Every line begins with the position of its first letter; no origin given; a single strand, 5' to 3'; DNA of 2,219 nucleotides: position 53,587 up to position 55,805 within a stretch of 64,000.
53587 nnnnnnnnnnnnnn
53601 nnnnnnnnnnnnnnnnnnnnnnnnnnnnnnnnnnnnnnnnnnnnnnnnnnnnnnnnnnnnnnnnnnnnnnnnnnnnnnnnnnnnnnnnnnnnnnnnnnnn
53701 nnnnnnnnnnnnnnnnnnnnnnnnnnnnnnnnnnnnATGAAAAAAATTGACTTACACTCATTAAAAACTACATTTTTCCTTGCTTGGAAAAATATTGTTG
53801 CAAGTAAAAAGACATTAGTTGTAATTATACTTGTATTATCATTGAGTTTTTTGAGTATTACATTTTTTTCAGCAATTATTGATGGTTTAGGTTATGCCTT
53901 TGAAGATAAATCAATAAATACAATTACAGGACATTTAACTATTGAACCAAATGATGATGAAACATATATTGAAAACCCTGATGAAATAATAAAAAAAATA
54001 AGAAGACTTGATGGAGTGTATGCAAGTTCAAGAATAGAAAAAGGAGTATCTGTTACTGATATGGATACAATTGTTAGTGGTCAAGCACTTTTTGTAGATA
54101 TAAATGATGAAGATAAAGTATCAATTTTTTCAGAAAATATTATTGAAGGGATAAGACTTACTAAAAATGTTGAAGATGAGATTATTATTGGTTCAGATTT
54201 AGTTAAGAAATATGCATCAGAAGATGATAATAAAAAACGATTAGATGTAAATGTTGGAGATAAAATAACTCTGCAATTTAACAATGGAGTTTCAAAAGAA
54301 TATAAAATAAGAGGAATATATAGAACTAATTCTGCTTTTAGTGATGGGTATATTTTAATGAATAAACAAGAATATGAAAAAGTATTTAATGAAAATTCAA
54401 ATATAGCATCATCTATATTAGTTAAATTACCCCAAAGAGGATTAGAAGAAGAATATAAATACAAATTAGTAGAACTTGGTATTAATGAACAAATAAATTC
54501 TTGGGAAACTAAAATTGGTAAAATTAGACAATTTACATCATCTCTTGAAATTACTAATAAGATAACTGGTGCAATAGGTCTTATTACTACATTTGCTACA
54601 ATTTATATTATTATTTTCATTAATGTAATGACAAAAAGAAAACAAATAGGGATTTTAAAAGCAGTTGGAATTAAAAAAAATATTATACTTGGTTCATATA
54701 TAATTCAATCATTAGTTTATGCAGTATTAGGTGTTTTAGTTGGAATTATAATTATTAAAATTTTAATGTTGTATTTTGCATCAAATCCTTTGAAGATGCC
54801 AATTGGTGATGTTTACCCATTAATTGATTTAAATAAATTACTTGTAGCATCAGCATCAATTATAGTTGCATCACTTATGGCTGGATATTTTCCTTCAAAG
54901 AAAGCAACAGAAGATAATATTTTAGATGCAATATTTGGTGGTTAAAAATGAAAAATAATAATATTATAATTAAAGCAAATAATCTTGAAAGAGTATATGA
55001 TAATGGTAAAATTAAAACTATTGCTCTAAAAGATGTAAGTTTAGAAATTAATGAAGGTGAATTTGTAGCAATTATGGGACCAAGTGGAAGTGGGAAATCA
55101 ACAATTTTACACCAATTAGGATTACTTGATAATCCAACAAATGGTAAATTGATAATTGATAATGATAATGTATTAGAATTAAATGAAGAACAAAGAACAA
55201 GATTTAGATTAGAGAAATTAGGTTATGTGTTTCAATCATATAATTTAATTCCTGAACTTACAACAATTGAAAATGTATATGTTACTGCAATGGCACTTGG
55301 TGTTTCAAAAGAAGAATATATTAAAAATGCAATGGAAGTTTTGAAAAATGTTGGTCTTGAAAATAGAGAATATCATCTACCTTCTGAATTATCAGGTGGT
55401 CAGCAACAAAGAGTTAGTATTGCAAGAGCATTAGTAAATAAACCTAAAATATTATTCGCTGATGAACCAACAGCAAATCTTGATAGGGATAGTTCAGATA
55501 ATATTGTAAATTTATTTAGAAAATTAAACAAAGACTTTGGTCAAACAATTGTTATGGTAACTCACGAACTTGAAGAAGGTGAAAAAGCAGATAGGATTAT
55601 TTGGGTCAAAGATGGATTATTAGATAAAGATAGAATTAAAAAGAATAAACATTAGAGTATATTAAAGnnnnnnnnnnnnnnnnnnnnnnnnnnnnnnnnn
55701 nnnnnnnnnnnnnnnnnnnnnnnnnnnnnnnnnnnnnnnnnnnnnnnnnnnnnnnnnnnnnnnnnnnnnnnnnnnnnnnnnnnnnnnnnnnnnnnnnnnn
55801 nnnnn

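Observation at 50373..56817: AT-rich 6.4-kb islet bracketed by an exact 19-bp direct repeat, with no integrase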

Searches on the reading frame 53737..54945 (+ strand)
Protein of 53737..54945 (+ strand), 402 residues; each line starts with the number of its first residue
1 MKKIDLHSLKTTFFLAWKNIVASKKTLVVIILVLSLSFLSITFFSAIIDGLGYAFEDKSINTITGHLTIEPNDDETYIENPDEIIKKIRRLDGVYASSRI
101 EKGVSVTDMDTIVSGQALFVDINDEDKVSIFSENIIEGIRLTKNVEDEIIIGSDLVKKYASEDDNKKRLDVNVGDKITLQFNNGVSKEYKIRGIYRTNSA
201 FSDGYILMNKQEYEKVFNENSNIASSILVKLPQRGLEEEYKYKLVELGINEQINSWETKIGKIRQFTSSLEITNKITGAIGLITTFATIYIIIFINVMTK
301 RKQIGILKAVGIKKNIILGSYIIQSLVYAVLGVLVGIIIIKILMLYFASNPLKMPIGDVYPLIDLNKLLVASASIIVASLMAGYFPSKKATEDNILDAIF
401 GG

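Call 10: search_protein_families(library=pfam, proteins=[window:53737-54945:+], max_evalue=0.01)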
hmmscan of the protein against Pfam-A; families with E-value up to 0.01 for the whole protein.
window:53737-54945:+ (402 aa): 1 family
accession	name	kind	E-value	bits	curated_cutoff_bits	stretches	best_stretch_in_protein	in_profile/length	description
PF02687.27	FtsX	-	3.5e-12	46.9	25.5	1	278-394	4-119/120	FtsX-like permease C-terminal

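Call 22: search_protein_families(library=ncbifam, proteins=[window:53737-54945:+], max_evalue=0.1)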
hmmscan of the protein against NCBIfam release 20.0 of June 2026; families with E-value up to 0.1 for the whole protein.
window:53737-54945:+ (402 aa): 10 families
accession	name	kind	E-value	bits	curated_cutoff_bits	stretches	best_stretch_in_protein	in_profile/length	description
TIGR02212.1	lolCE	equivalog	5.3e-21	75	362.45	1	27-390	19-399/411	lipoprotein-releasing ABC transporter permease subunit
NF008076.0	PRK10814.1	exception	1.1e-10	41.2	473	1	76-391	72-388/399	lipoprotein-releasing ABC transporter permease subunit LolC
TIGR00439.2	FtsX_Gneg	equivalog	1.7e-07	30.7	255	1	245-387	138-283/292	permease-like cell division protein FtsX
NF038346.1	FtsX_actino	exception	5.4e-07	29.3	250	1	253-383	162-295/308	permease-like cell division protein FtsX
TIGR03434.1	ADOP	subfamily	3.1e-06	25.6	622.3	1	276-394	683-795/803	ADOP family duplicated permease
NF008357.0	PRK11146.1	exception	4.2e-05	22.6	439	1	37-348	30-346/414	lipoprotein-releasing ABC transporter permease subunit LolE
NF007826.0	PRK10535.1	equivalog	0.00015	20.2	966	1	265-399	516-645/648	macrolide ABC transporter ATP-binding protein/permease MacB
TIGR01185.1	devC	equivalog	0.00017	20.7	290.35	1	275-344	262-331/380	ABC transporter permease DevC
TIGR02213.1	lolE_release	exception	0.00072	18.5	540.35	1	47-391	38-400/411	lipoprotein-releasing ABC transporter permease subunit LolE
NF046033.1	BflmStimVeg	equivalog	0.04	14.1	135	1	164-196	7-39/86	biofilm formation stimulator Veg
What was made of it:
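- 53737..54945 (+): FtsX/MacB/LolC-type ABC permease, 402 aa. Pfam FtsX and NCBIfam lolCE (calls 10, 22).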

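Call 49: find_homologous_proteins(query=window:53737-54945:+, max_evalue=1e-20)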
Query window:53737-54945:+ (402 aa): 130 proteins with E <= 1e-20 among 8000 candidates; the best 120 are listed.
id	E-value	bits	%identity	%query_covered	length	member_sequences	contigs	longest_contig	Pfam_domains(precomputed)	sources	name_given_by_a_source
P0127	4.2e-232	788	94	100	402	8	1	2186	PF02687.28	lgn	-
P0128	1.4e-230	783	91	100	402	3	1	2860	PF02687.28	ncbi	-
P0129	7.3e-224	761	88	100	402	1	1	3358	PF02687.28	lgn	-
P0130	5.2e-223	758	86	100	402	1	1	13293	PF02687.28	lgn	-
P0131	1.4e-217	740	86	100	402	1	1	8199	PF02687.28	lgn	-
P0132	9.4e-217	737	84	100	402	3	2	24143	PF02687.28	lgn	-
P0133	3.6e-216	735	85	100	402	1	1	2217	PF02687.28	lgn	-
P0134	7.7e-213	725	84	100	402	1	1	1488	PF02687.28,PF12704.15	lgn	-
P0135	8.2e-192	655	76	100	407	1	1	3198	PF02687.28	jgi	jgi:putative ABC transport system permease protein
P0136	1.7e-159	549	65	98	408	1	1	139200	PF02687.28,PF12704.15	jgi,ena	-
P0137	4.8e-155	534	63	98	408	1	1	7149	PF02687.28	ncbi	-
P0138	5.0e-151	521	61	99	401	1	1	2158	PF02687.28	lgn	-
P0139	1.4e-147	510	60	98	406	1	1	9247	PF02687.28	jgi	-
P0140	2.0e-137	476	56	99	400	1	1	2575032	PF02687.28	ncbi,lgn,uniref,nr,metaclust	ncbi:ABC transporter permease [Methanococcoides burtonii]|uniref:ABC3 transporter permease C-termina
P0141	2.1e-134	466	56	98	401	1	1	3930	PF02687.28,PF12704.15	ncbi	-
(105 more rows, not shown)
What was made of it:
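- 53737..54945 (+): Homologue series at 94-65% identity, then Methanosarcinales and DPANN at about 55% (call 49).
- Closest known: MacB/LolCDE-type ABC transporter operons of archaea. Same: They share the FtsX-type permease, about 55% identical (call 49).
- The permease has a graded series of relatives at 94, 91, 88, 86, 84, 76 and 65% identity (call 49).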

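Call 50: find_encoding_contigs(protein=P0132, flank=10000, max_places=4)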
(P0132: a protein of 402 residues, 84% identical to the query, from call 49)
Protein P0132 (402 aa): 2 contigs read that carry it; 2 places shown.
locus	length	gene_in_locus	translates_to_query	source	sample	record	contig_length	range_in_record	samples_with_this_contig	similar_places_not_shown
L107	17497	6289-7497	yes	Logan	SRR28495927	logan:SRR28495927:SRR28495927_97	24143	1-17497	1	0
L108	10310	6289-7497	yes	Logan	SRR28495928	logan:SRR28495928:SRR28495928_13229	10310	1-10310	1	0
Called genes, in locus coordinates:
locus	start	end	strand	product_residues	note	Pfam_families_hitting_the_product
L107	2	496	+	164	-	?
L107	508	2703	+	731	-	PF00403:HMA, PF00122:E1-E2_ATPase, PF00702:Hydrolase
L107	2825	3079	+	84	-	PF01722:BolA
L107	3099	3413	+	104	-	PF00462:Glutaredoxin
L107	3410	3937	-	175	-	PF18306:LDcluster4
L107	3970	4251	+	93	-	-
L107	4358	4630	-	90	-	-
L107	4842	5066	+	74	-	-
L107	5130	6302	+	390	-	PF07705:CARDB (faint)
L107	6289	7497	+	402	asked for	PF02687:FtsX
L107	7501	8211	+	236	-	PF02463:SMC_N (weak), PF00005:ABC_tran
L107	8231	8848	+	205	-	PF04967:HTH_10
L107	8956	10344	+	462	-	PF16795:Phage_integr_3 (weak)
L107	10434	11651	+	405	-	PF00004:AAA (faint), PF13173:AAA_14, PF13401:AAA_22 (faint), PF13635:DUF4143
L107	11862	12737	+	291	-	-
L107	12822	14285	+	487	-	PF08774:VRR_NUC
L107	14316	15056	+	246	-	PF20247:DUF6602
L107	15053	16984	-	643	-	-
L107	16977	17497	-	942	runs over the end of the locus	PF00580:UvrD-helicase, PF01443:Viral_helicase1 (faint), PF13245:AAA_19, PF13361:UvrD_C, PF13538:UvrD_C_2 (faint), PF12705:PDDEXK_1 (weak)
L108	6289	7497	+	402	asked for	PF02687:FtsX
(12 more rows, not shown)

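Call 51: find_encoding_contigs(protein=P0130, flank=10000, max_places=4)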
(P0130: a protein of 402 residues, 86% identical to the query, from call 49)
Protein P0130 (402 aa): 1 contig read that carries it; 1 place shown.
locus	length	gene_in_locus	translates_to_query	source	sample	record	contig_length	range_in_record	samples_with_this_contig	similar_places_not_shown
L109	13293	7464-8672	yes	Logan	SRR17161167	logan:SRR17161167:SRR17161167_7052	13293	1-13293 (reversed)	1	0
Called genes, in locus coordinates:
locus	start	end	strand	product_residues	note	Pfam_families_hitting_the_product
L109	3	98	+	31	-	?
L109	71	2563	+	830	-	PF01522:Polysacc_deac_1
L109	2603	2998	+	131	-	PF13419:HAD_2, PF00702:Hydrolase, PF13242:Hydrolase_like (faint)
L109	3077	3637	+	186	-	-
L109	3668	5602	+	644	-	-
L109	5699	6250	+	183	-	-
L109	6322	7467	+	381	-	PF07705:CARDB (faint)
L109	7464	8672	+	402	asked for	PF02687:FtsX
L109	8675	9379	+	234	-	PF02463:SMC_N, PF00005:ABC_tran, PF13175:AAA_15 (faint), PF13304:AAA_21 (faint)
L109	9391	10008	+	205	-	PF04967:HTH_10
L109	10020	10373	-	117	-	-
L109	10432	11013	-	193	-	-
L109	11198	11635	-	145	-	-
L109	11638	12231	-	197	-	PF00702:Hydrolase, PF13419:HAD_2, PF13242:Hydrolase_like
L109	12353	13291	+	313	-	?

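Call 66: list_cluster_members(proteins=[P0127, P0128, window:53737-54945:+])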
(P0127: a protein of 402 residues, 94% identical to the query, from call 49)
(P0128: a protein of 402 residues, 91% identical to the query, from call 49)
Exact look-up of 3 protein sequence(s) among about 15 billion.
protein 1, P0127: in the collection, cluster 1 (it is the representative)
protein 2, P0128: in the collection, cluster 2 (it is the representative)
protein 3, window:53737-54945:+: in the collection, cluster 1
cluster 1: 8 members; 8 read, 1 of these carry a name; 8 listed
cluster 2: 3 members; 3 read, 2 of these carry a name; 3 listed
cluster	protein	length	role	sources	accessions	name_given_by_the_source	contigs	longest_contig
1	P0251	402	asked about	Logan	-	-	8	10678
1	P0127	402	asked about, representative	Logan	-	-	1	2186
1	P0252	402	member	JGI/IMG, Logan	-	putative ABC transport system permease protein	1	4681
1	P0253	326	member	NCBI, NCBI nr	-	-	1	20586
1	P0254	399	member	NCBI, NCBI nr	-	-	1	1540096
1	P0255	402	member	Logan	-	-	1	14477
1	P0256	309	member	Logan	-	-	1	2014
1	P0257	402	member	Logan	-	-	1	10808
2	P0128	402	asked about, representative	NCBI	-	-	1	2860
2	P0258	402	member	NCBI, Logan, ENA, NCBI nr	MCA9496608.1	MAG: ABC transporter permease [Nanoarchaeota archaeon] | ABC transporter permease [Nanoarchaeota archaeon]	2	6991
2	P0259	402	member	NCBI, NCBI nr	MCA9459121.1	MAG: ABC transporter permease [Nanoarchaeota archaeon] | ABC transporter permease [Nanoarchaeota archaeon]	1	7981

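Call 67: find_encoding_contigs(protein=P0255, flank=10000, max_places=4)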
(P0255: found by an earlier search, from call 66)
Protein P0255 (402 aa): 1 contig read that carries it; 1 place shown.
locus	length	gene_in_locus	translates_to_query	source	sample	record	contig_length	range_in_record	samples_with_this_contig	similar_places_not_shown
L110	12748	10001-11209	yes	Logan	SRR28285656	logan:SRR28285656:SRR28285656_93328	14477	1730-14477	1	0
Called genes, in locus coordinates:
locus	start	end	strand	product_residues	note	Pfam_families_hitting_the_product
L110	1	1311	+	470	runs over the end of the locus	-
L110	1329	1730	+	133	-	-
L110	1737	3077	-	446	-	PF01464:SLT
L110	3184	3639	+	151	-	-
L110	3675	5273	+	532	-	PF01541:GIY-YIG, PF27096:UvrC_M, PF22920:UvrC_RNaseH, PF08459:UvrC_RNaseH_dom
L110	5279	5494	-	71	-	-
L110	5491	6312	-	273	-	-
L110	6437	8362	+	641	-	PF00270:DEAD (faint), PF04851:ResIII, PF17757:UvrB_inter, PF27431:UvrB_3rd, PF00271:Helicase_C, PF12344:UvrB, PF02151:UVR (weak)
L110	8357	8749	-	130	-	-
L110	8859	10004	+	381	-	PF07705:CARDB (faint)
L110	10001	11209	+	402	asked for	PF02687:FtsX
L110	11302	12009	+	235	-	PF02463:SMC_N, PF00005:ABC_tran, PF13175:AAA_15 (faint)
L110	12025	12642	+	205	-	PF04967:HTH_10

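Call 68: find_encoding_contigs(protein=P0257, flank=10000, max_places=4)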
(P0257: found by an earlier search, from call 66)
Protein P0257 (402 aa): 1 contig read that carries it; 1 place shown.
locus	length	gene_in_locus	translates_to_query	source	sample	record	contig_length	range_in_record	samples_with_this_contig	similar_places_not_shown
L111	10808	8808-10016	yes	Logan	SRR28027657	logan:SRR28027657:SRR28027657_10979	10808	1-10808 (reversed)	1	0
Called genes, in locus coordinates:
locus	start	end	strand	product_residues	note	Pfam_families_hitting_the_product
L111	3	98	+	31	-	?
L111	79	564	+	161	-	-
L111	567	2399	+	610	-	PF13175:AAA_15, PF13304:AAA_21, PF20469:OLD-like_TOPRIM (faint)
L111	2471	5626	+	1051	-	PF04313:HSDR_N, PF04851:ResIII, PF18766:SWI2_SNF2, PF22679:T1R_D3-like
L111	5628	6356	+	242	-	PF01863:YgjP-like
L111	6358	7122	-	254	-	-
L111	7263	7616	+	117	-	-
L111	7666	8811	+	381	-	PF07705:CARDB (faint)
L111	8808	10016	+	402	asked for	PF02687:FtsX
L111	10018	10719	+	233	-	PF02463:SMC_N (weak), PF00005:ABC_tran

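Call 78: find_related_loci(query=window:53737-54945:+, collection=viral_contigs, flank=10000)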
Query window:53737-54945:+ (402 aa) in viral_contigs; peptide patterns used: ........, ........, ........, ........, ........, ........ (x = any residue, [..] = any of these).
10 stretches matched a pattern, but none encodes a relative of the query by tblastn (E <= 1e-3).

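Call 80: search_protein_families(library=pfam, proteins=[L107:8956-10344:+, L107:10434-11651:+], max_evalue=0.01)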
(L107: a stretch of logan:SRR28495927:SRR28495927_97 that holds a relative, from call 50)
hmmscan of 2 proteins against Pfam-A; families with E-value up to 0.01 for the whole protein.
L107:8956-10344:+ (462 aa): 1 family
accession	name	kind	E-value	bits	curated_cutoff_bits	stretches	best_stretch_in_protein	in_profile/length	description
PF16795.10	Phage_integr_3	-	1.8e-06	28.4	27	1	287-452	14-159/161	Archaeal phage integrase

L107:10434-11651:+ (405 aa): 12 families
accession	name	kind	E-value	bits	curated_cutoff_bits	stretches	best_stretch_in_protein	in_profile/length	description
PF13635.12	DUF4143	-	2e-33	115.8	28.1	1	206-351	3-159/160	Domain of unknown function (DUF4143)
PF13173.12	AAA_14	-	7.7e-30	104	27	1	18-142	2-129/129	AAA domain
PF00004.35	AAA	-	1.9e-05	25.6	21.2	1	23-91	3-73/131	ATPase family associated with various cellular activities (AAA)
PF13401.12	AAA_22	-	2.1e-05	25.3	27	0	17-53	4-42/130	AAA domain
PF01637.24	ATPase_2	-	0.00081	19.7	33.2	1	18-55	20-57/225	ATPase domain predominantly from Archaea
PF19993.5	DO-GTPase2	-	0.00083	19.5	27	1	20-63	2-45/226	Double-GTPase 2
PF12775.13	AAA_7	-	0.0019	18.2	25.8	0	12-75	27-92/181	P-loop containing dynein motor region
PF02367.23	TsaE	-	0.002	18.5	26.6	1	6-63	9-64/128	Threonylcarbamoyl adenosine biosynthesis protein TsaE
PF20720.3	nSTAND3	-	0.0034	17.5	27.2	1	7-82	6-72/155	Novel STAND NTPase 3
PF05496.18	RuvB_N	-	0.0052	17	27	0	22-119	37-129/159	Holliday junction DNA helicase RuvB P-loop domain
PF00005.33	ABC_tran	-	0.0054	17.8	25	0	15-59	8-51/137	ABC transporter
PF03266.21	NTPase_1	-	0.0088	16.3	23.9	0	22-47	3-28/168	NTPase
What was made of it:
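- Closest known: SSV-type. Same: The same operon lies directly beside a gene of this integrase family in locus L107 (calls 50, 80).
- The operon does sit next to an integrase in L107 (calls 50, 80).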

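Call 85: find_encoding_contigs(protein=P0259, flank=10000, max_places=4)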
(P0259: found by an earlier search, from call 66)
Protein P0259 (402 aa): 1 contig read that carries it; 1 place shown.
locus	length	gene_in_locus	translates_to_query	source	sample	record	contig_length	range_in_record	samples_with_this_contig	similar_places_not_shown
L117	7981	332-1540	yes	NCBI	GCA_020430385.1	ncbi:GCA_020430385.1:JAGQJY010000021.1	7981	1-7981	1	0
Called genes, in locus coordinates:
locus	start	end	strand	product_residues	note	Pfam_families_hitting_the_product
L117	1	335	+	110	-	?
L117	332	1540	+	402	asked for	PF02687:FtsX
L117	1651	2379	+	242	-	PF02463:SMC_N (weak), PF00005:ABC_tran, PF13304:AAA_21 (faint)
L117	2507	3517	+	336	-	PF00389:2-Hacid_dh, PF02826:2-Hacid_dh_C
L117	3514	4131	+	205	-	PF04967:HTH_10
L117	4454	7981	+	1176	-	PF19077:Big_13 (faint)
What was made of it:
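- Closest known: MacB/LolCDE-type ABC transporter operons of archaea. Same: The CARDB protein and HTH_10 regulator accompany the permease in all the close copies whose neighbourhood was examined (calls 50, 51, 67, 85).
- The operon is found in many contexts, mostly without an adjacent integrase (calls 51, 67, 68, 85).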

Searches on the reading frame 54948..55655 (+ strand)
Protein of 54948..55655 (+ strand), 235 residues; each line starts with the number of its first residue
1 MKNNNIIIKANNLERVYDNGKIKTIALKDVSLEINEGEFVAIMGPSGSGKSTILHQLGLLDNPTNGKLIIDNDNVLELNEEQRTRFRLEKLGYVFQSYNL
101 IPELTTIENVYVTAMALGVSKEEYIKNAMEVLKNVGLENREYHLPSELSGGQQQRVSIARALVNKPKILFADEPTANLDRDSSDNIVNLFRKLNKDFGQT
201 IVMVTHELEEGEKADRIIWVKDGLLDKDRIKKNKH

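Call 10: search_protein_families(library=pfam, proteins=[window:54948-55655:+], max_evalue=0.01)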
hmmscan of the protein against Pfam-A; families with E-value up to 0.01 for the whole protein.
window:54948-55655:+ (235 aa): 16 families
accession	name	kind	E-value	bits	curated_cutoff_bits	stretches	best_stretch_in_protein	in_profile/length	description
PF00005.33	ABC_tran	-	5.7e-36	124.6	25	1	27-176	1-137/137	ABC transporter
PF02463.25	SMC_N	-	2.4e-08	34.1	40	1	22-220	10-211/220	RecF/RecN/SMC N terminal domain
PF13304.12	AAA_21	-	2.4e-05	25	27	0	39-62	1-27/304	AAA domain, putative AbiEii toxin, Type IV TA system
PF13481.12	AAA_25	-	8.1e-05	22.8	27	1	34-88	30-91/195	AAA domain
PF10443.15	RNA12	-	9.9e-05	21.7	27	1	32-140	12-127/429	RNA12 protein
PF13175.12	AAA_15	-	0.00015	22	32.1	1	27-112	14-92/374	AAA ATPase domain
PF13555.12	AAA_29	-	0.00024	21.2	27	1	30-54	15-39/61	P-loop containing region of AAA domain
PF13401.12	AAA_22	-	0.00056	20.7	27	1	37-204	5-122/130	AAA domain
PF13238.12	AAA_18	-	0.00078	20.3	29.4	0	40-62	1-24/128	AAA domain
PF25199.1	nSTAND_NTPase5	-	0.00092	19.5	34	1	36-59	40-63/145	Novel STAND NTPase 5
PF00931.28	NB-ARC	-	0.0016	18.2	23.5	0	33-56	14-37/248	NB-ARC domain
PF03215.21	Rad17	-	0.0024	18.3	23.8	0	26-58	34-66/186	Rad17 P-loop domain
PF20720.3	nSTAND3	-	0.0061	16.7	27.2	0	24-57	4-37/155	Novel STAND NTPase 3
PF20703.3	nSTAND1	-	0.0062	16.6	27.1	1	30-55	26-51/379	Novel STAND NTPase 1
PF13191.12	AAA_16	-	0.0085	17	32.6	0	36-57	23-44/167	AAA ATPase domain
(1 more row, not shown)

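Call 22: search_protein_families(library=ncbifam, proteins=[window:54948-55655:+], max_evalue=0.1)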
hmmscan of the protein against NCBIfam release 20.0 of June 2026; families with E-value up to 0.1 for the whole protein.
window:54948-55655:+ (235 aa): 201 families (the best 25 are shown)
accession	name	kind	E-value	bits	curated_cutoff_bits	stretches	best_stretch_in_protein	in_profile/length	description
TIGR02211.1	LolD_lipo_ex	equivalog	9.6e-69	231.3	307.75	1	7-226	1-220/221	lipoprotein-releasing ABC transporter ATP-binding protein LolD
NF038007.1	ABC_ATP_DarD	equivalog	2.1e-67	226.8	375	1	8-224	2-217/218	darobactin export ABC transporter ATP-binding protein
NF008639.0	PRK11629.1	equivalog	1.9e-65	220.6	360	1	3-227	2-226/234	lipoprotein-releasing ABC transporter ATP-binding protein LolD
NF007826.0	PRK10535.1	equivalog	1.1e-62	212.3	966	1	7-233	4-229/648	macrolide ABC transporter ATP-binding protein/permease MacB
TIGR02982.1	heterocyst_DevA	subfamily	1.1e-60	205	295.8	1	8-225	2-219/220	ABC exporter ATP-binding subunit, DevA family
NF007879.0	PRK10584.1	equivalog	3.2e-60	203.7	336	1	7-227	6-226/228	putative ABC transporter ATP-binding protein YbbA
TIGR03608.1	L_ocin_972_ABC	subfamily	1.3e-58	197.9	254.85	1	24-218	11-204/206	putative bacteriocin export ABC transporter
TIGR02315.1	ABC_phnC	equivalog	1e-55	188.8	266.1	1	7-223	1-222/243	phosphonate ABC transporter ATP-binding protein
TIGR02673.1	FtsE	equivalog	1e-55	188.7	264.85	1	13-213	4-202/214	cell division ATP-binding protein FtsE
NF007027.0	PRK09493.1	equivalog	7.7e-54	182.6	379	1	23-228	13-217/240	glutamine ABC transporter ATP-binding protein GlnQ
TIGR01186.1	proV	subfamily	1.1e-53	182.7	326.6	1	24-223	6-206/363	betaine/proline/choline family ABC transporter ATP-binding protein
NF006987.0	PRK09452.1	equivalog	1.5e-50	172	482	1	3-228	13-229/378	spermidine/putrescine ABC transporter ATP-binding protein PotA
TIGR04521.1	ECF_ATPase_2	equivalog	2.1e-50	171.4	330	1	8-227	1-225/279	energy-coupling factor transporter ATPase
TIGR03265.1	PhnT2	equivalog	4.9e-50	170.7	457.7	1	9-223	6-211/353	putative 2-aminoethylphosphonate ABC transporter ATP-binding protein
NF040933.2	ABC_arch_GlcV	equivalog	9.7e-49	166.1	450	1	8-209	3-203/357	glucose ABC transporter ATP-binding protein GlcV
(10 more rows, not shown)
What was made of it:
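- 54948..55655 (+): ABC ATPase (LolD/MacB-like), 235 aa. Calls 10, 22.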
